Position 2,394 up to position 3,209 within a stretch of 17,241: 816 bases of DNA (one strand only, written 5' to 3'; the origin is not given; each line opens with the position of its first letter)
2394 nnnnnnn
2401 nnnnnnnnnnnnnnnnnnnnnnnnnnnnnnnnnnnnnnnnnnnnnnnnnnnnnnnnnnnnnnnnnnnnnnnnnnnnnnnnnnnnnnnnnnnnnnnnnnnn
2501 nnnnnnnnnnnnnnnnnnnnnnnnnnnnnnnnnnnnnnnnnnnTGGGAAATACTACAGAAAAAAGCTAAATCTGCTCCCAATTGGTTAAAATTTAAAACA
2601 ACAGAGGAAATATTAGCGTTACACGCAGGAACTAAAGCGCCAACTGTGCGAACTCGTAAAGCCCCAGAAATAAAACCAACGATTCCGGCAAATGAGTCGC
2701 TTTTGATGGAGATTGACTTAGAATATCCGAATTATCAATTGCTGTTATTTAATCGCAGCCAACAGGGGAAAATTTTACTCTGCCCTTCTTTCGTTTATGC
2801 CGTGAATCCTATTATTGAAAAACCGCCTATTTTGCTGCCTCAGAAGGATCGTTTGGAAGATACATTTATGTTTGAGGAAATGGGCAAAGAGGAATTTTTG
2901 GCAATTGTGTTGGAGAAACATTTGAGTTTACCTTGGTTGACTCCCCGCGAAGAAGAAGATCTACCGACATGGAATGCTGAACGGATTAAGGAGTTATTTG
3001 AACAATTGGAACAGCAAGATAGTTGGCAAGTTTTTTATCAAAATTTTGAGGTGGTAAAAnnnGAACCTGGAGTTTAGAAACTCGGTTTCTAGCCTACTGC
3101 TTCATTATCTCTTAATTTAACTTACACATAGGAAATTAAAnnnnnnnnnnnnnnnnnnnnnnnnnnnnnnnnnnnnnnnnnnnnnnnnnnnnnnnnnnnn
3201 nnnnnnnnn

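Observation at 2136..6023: Putative two-gene protease module: J-domain-like/DUF4384-like protein followed by TPR-CHAT caspase-like protease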

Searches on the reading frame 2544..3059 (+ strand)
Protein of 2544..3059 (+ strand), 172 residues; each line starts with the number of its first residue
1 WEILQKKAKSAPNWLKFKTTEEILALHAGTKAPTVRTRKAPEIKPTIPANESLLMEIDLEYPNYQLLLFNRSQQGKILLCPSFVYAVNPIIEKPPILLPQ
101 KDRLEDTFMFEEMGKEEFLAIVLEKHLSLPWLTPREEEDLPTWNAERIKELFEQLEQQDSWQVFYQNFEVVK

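Call 46: search_protein_representatives(alignment_id=A2)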
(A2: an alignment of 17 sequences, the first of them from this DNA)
Query: 17 sequences, 180 profile positions. Proteins with E-value up to 0.001 (for the whole library): 176; up to 1e-10: 95; up to 1e-30: 22. The best 150 are listed.
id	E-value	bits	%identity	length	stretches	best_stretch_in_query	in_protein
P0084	3.5e-90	316.9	-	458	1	1-178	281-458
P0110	1.8e-82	291.8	-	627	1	1-180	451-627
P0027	1.3e-80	285.7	-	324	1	1-178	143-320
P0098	1.4e-77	275.8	-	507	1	1-180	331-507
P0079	3.1e-76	271.4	-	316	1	1-180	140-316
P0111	7.9e-69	247.3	-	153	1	24-177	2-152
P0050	8.5e-60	217.9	-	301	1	1-176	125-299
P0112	1.3e-56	207.5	-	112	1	68-178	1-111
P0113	1.6e-52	194.2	-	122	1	57-178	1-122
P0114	1.7e-45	171.3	-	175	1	1-176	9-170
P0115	5.3e-40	153.4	-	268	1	1-178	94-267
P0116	5.0e-39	150.2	-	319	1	1-178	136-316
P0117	2.8e-38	147.8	-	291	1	1-177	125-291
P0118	1.5e-35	138.8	-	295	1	1-179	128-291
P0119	3.5e-35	137.7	-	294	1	1-177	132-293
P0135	2.5e-27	112.1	-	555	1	1-179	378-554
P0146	4.5e-23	98.2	-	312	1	1-178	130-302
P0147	1.1e-21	93.7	-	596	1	4-176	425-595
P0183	2.3e-14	69.9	-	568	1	1-177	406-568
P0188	1.9e-13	66.9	-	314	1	1-178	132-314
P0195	3.0e-11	59.7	-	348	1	1-178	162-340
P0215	3.8e-08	49.6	-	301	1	14-176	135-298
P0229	3.6e-07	46.4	-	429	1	25-177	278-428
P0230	3.9e-07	46.3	-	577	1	43-177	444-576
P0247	8.2e-06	42.0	-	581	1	54-177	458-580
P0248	1.3e-05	41.4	-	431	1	53-177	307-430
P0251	2.1e-05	40.7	-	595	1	22-179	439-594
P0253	3.0e-05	40.2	-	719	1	54-177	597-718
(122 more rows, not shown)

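Call 49: search_protein_families(library=pfam, proteins=[P0253, P0247, P0251, P0230, P0183, P0147, P0135, P0229, P0248, P0110], max_evalue=0.001)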
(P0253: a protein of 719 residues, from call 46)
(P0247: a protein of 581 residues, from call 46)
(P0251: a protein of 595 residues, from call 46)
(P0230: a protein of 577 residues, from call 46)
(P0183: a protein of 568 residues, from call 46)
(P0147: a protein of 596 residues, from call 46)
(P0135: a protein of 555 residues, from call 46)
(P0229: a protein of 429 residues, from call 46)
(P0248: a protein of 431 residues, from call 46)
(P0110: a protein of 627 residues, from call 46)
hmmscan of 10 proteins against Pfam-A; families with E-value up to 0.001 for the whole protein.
P0253 (719 aa): 6 families
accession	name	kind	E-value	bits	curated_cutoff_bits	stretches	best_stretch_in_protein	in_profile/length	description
PF00069.31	Pkinase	-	8.5e-37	127.4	31.7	1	82-344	1-251/263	Protein kinase domain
PF07714.23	PK_Tyr_Ser-Thr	-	1.2e-21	77.6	23.1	1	83-309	2-220/258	Protein tyrosine and serine/threonine kinase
PF13676.11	TIR_2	-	2.1e-14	54.5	28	1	392-484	1-98/122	TIR domain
PF14326.11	DUF4384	-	3.4e-12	46.7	27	1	592-671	2-81/81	Domain of unknown function (DUF4384)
PF01636.29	APH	-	2.5e-08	34.4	23.2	1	182-232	151-199/239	Phosphotransferase enzyme family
PF06293.20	Kdo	-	3.6e-05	23.8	21.3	1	180-231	118-170/207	Lipopolysaccharide kinase (Kdo/WaaP) family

P0247 (581 aa): 6 families
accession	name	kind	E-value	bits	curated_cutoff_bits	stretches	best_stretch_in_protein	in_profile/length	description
PF00069.31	Pkinase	-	1.5e-39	136.5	31.7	1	97-317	5-212/263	Protein kinase domain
PF07714.23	PK_Tyr_Ser-Thr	-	5.3e-25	88.6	23.1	1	97-327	5-222/258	Protein tyrosine and serine/threonine kinase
PF14326.11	DUF4384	-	2.9e-09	37.3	27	1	453-533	2-81/81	Domain of unknown function (DUF4384)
PF03109.22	ABC1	-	1e-06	28.5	22.9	1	172-244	144-215/244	ABC1 atypical kinase-like domain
PF01636.29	APH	-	1.8e-06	28.3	23.2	0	213-245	167-199/239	Phosphotransferase enzyme family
PF06293.20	Kdo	-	5.3e-06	26.5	21.3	1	180-245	102-171/207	Lipopolysaccharide kinase (Kdo/WaaP) family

P0251 (595 aa): 5 families
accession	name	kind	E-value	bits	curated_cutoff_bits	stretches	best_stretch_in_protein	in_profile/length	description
PF00069.31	Pkinase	-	1.2e-50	172.8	31.7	1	120-384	1-259/263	Protein kinase domain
PF07714.23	PK_Tyr_Ser-Thr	-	7.9e-34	117.6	23.1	1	121-376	2-248/258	Protein tyrosine and serine/threonine kinase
PF01636.29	APH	-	1.9e-07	31.5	23.2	0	163-239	37-109/239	Phosphotransferase enzyme family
PF03109.22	ABC1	-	5.4e-07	29.4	22.9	1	164-285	118-228/244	ABC1 atypical kinase-like domain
PF06293.20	Kdo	-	8.8e-07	29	21.3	1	194-269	91-167/207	Lipopolysaccharide kinase (Kdo/WaaP) family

P0230 (577 aa): 6 families
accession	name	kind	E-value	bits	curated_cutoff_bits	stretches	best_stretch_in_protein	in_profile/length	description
PF00069.31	Pkinase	-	5.4e-44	151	31.7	1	93-306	3-212/263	Protein kinase domain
PF07714.23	PK_Tyr_Ser-Thr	-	2.9e-29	102.6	23.1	1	94-299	4-208/258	Protein tyrosine and serine/threonine kinase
PF14326.11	DUF4384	-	5.1e-13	49.4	27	1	449-529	1-81/81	Domain of unknown function (DUF4384)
PF01636.29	APH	-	8.1e-08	32.7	23.2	1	195-247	154-203/239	Phosphotransferase enzyme family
PF19974.5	TCAD9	-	4.3e-05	23.3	40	1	53-250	216-333/429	Ternary complex associated domain 9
PF03109.22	ABC1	-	5.2e-05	22.9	22.9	1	164-242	141-215/244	ABC1 atypical kinase-like domain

P0183 (568 aa): 10 families
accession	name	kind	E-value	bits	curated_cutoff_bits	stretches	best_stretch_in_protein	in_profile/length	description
PF13191.12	AAA_16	-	7.8e-11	43.2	32.6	1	87-212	1-159/167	AAA ATPase domain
PF13401.12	AAA_22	-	7.2e-10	39.7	27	1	104-223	4-122/130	AAA domain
PF25201.1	nSTAND6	-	1.1e-09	38.9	27.7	1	89-200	2-117/148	Novel STAND NTPase 6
PF01637.24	ATPase_2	-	3.3e-09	37.3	33.2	1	88-210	1-137/225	ATPase domain predominantly from Archaea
PF00931.28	NB-ARC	-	8e-09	35.6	23.5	1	98-197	8-113/248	NB-ARC domain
PF20703.3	nSTAND1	-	4.4e-07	30.3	27.1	1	86-216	14-141/379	Novel STAND NTPase 1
PF00004.35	AAA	-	1.1e-05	26.3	21.2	1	108-216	1-99/131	ATPase family associated with various cellular activities (AAA)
PF13173.12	AAA_14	-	6.5e-05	23.4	27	1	104-230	1-103/129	AAA domain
PF24883.2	NPHP3_N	-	0.00011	22.8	24.8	0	98-209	12-117/164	Nephrocystin 3, N-terminal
PF20720.3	nSTAND3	-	0.00079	19.6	27.2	0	93-130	5-42/155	Novel STAND NTPase 3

P0147 (596 aa): 0 families

P0135 (555 aa): 1 family
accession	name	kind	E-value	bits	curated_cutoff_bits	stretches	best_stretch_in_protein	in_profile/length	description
PF12770.12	CHAT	-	1.6e-10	41.3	24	1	213-345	129-270/289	CHAT domain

P0229 (429 aa): 1 family
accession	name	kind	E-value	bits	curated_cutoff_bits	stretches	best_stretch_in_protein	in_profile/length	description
PF14326.11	DUF4384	-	2.6e-11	43.9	27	1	301-381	1-81/81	Domain of unknown function (DUF4384)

P0248 (431 aa): 6 families
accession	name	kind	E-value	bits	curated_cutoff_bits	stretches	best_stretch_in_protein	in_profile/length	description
PF00069.31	Pkinase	-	7e-30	104.7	31.7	1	22-174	74-219/263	Protein kinase domain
PF07714.23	PK_Tyr_Ser-Thr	-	2.2e-16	60.4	23.1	1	20-154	75-207/258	Protein tyrosine and serine/threonine kinase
PF14326.11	DUF4384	-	4.6e-08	33.5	27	1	303-383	2-81/81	Domain of unknown function (DUF4384)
PF01636.29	APH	-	3.6e-05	24.1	23.2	1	63-95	167-199/239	Phosphotransferase enzyme family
PF03109.22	ABC1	-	0.00044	19.9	22.9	1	20-94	142-215/244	ABC1 atypical kinase-like domain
PF17667.7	Pkinase_fungal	-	0.00045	19.5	24.1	1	63-127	305-367/387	Fungal protein kinase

P0110 (627 aa): 22 families
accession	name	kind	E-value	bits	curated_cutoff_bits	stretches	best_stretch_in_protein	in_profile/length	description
PF13424.12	TPR_12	-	3.1e-62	207.1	30.1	5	192-262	4-77/77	Tetratricopeptide repeat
PF13176.12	TPR_7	-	7e-46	150.8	27.9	4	352-386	1-35/36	Tetratricopeptide repeat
PF00515.34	TPR_1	-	1.1e-43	145.8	27.8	5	233-260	4-31/34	Tetratricopeptide repeat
PF07719.23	TPR_2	-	6.4e-35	116.8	27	1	355-380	6-31/34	Tetratricopeptide repeat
PF13374.12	TPR_10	-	7.3e-35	118.4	27.5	3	352-382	4-34/42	Tetratricopeptide repeat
PF13181.12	TPR_8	-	4.7e-33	110.9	25.7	3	235-261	6-32/34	Tetratricopeptide repeat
PF13414.12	TPR_11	-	1.3e-23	82.9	26.8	1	357-380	1-24/42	TPR repeat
PF13428.12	TPR_14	-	3.1e-18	64.9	23.5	0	236-259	7-30/44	Tetratricopeptide repeat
PF17874.7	TPR_MalT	-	2.6e-17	63.6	45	2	181-310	31-162/336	MalT-like TPR region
PF13432.12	TPR_16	-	8.7e-14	52.1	32.7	0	356-418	3-59/65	Tetratricopeptide repeat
PF14559.12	TPR_19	-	2.7e-12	47.3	25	1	361-415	2-50/68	Tetratricopeptide repeat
PF24885.1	TPR_NPHP3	-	4.5e-12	46.3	100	0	361-461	110-212/239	Nephrocystin-3 TPR domain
PF13174.12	TPR_6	-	1.5e-11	44.5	26.3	0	236-255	6-25/33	Tetratricopeptide repeat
PF10579.15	Rapsyn_N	-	7.6e-11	42.4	23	0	343-387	36-80/80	Rapsyn N-terminal myristoylation and linker region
PF25068.1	ARM_TT21_4th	-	1.7e-09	38.6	30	0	356-460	5-103/153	Tetratricopeptide repeat protein 21 forth ARM domain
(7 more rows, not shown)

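Call 50: find_encoding_contigs(protein=P0188, flank=7000, max_places=2)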
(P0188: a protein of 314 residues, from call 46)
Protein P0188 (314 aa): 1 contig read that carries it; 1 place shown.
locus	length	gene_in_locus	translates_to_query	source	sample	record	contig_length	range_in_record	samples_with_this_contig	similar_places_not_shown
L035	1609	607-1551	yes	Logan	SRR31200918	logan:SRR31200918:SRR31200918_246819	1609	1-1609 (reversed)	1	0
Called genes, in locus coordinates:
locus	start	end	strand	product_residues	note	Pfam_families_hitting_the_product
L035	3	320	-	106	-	?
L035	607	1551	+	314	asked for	-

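Call 51: find_encoding_contigs(protein=P0135, flank=7000, max_places=2)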
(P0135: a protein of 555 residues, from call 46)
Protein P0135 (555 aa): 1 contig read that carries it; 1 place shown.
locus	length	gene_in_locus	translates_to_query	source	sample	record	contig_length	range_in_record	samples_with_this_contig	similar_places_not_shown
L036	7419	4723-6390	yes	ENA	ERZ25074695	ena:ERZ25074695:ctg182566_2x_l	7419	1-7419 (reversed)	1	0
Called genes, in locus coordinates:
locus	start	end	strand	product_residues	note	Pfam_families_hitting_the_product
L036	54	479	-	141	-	-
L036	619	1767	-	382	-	PF00004:AAA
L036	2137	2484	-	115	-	-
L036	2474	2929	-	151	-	-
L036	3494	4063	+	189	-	-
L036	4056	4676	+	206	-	PF08852:DUF1822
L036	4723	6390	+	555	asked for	PF12770:CHAT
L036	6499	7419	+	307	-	?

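Call 102: find_encoding_contigs(protein=P0146, flank=6000, max_places=1)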
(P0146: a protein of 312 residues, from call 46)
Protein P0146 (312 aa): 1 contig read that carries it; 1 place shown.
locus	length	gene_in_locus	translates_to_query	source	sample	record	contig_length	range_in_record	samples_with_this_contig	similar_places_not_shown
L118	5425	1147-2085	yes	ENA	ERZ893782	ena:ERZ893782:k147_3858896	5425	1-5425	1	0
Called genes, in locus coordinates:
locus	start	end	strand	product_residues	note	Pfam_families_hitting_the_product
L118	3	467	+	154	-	?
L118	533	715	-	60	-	-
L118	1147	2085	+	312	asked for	-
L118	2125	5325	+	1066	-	PF13424:TPR_12, PF14938:SNAP, PF00515:TPR_1 (weak), PF13424:TPR_12, PF00515:TPR_1 (weak), PF13424:TPR_12, PF00515:TPR_1 (weak), PF12770:CHAT, +14 more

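Call 103: find_encoding_contigs(protein=P0195, flank=6000, max_places=1)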
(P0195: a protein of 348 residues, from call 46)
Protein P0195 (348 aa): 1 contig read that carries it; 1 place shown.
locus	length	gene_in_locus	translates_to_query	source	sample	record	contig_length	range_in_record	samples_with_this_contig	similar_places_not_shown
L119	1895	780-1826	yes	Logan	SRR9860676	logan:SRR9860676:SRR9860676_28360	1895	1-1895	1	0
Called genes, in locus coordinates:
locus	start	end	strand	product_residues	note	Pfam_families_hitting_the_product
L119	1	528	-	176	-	?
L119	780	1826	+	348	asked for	PF13560:HTH_31 (weak), PF01381:HTH_3 (weak), PF14326:DUF4384 (weak)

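Call 104: find_encoding_contigs(protein=P0215, flank=6000, max_places=1)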
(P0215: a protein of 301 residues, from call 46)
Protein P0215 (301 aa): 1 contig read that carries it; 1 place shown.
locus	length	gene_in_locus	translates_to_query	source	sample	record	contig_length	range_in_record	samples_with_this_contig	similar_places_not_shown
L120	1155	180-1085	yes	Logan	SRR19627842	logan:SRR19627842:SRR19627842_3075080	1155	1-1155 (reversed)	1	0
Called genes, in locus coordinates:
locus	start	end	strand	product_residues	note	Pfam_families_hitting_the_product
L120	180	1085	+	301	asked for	PF14326:DUF4384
